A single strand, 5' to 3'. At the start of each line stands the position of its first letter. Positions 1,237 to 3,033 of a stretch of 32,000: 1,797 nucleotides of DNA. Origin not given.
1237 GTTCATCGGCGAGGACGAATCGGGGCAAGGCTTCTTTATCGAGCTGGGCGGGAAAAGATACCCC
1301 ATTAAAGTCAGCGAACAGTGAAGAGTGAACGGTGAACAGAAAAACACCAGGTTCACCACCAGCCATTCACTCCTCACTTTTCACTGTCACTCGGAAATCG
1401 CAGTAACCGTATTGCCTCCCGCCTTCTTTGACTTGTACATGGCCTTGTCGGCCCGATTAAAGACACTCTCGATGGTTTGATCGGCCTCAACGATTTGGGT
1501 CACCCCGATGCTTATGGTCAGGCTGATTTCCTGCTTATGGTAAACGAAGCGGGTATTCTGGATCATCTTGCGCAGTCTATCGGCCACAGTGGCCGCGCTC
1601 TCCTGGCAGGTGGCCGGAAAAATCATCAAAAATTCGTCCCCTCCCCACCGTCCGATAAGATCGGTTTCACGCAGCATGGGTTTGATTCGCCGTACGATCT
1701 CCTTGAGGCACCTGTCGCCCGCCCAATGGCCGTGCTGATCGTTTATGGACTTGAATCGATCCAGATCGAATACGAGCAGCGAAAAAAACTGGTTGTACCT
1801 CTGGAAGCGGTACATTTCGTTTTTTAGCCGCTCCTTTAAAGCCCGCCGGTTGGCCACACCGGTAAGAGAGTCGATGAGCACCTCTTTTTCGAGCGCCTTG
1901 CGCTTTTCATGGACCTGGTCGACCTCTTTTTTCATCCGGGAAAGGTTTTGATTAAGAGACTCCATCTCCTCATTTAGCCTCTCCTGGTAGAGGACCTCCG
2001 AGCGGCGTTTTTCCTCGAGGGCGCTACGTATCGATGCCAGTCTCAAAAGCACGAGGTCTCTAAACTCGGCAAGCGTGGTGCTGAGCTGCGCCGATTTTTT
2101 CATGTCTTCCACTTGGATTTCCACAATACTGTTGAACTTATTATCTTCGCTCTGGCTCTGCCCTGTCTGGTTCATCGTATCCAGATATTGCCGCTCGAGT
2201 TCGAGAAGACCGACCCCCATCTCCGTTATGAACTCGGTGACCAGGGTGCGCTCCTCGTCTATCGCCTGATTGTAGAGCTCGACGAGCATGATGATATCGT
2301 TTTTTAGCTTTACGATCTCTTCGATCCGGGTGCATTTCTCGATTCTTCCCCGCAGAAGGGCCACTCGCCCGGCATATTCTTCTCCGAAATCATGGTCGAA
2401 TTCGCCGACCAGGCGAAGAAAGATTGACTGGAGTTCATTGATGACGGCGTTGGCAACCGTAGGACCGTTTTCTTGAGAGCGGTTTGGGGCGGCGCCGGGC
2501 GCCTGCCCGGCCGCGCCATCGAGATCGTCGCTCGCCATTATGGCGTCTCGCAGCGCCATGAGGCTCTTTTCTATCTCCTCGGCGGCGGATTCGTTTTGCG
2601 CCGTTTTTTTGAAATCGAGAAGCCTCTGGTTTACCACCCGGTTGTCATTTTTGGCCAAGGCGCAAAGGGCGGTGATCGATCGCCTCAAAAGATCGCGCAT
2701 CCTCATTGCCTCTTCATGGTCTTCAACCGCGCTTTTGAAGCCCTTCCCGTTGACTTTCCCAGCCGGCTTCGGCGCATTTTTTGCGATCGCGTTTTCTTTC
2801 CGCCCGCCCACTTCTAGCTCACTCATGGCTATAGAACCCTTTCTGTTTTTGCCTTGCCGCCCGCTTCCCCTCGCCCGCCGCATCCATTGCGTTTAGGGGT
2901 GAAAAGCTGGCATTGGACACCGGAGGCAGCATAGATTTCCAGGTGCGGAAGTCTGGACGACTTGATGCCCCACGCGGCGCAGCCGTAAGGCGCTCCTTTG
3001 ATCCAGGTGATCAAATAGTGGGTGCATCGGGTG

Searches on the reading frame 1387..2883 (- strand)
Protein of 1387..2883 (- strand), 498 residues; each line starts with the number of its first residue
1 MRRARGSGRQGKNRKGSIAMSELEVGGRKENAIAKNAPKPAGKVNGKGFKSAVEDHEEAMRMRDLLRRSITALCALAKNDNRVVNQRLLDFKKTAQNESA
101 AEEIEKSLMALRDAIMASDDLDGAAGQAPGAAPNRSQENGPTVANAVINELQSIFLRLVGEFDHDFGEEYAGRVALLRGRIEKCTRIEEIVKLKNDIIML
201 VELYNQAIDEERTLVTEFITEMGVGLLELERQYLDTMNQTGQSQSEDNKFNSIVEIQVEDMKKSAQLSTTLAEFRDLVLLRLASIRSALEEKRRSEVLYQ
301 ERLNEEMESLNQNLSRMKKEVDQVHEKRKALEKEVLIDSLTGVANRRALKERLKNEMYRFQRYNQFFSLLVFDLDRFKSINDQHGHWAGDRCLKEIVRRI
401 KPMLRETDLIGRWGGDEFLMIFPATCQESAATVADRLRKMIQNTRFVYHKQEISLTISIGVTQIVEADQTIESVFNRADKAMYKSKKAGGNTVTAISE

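Call 45: search_protein_families(library=pfam, proteins=[window:1387-2883:-], max_evalue=0.001)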
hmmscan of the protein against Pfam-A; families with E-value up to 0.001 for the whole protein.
window:1387-2883:- (498 aa): 1 family
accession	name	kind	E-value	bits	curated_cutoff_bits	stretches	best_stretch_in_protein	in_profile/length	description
PF00990.26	GGDEF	-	4.2e-48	163.6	23.8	1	336-491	2-160/161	Diguanylate cyclase, GGDEF domain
